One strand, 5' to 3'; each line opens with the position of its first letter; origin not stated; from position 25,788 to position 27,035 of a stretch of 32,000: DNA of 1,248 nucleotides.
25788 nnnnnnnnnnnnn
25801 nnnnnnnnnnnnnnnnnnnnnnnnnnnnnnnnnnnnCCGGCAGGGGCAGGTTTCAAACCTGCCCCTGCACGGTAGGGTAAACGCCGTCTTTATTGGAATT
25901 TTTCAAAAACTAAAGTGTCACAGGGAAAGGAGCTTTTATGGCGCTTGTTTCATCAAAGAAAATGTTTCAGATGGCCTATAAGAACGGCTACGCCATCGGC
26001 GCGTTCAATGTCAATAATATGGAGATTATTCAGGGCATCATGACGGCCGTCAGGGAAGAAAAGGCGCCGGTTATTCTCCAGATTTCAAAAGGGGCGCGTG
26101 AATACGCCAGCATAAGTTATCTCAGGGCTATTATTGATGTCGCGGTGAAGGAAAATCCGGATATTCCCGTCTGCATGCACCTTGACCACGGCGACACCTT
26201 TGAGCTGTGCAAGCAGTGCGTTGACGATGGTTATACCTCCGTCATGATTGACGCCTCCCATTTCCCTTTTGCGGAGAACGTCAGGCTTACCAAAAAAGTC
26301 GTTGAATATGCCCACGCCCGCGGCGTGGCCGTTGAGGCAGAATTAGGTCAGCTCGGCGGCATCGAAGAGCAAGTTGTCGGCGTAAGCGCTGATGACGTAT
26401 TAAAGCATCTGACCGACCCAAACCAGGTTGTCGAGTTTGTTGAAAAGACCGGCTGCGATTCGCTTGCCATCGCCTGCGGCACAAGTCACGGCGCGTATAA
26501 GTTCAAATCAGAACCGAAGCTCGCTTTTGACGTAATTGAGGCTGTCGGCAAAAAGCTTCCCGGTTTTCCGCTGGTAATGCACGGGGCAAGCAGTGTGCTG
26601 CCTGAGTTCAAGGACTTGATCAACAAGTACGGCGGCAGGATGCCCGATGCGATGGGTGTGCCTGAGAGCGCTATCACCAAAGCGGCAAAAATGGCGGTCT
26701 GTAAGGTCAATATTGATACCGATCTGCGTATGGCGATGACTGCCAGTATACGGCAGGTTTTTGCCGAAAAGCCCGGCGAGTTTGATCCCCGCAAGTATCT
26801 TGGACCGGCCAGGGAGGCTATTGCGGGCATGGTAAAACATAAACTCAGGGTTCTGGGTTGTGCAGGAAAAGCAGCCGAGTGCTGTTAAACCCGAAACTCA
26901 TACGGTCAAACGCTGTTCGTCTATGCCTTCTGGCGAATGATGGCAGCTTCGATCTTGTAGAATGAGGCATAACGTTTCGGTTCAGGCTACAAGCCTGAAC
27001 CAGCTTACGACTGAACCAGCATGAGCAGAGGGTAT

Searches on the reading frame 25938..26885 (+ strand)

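Call 77: search_protein_families(library=pfam, proteins=[window:25938-26885:+], max_evalue=0.0001)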
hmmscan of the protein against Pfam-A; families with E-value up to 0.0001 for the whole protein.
window:25938-26885:+ (316 aa): 1 family
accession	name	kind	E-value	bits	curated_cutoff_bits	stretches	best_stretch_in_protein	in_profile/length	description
PF01116.26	F_bP_aldolase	-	3.4e-102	342.1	25.5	1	5-311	2-277/277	Fructose-bisphosphate aldolase class-II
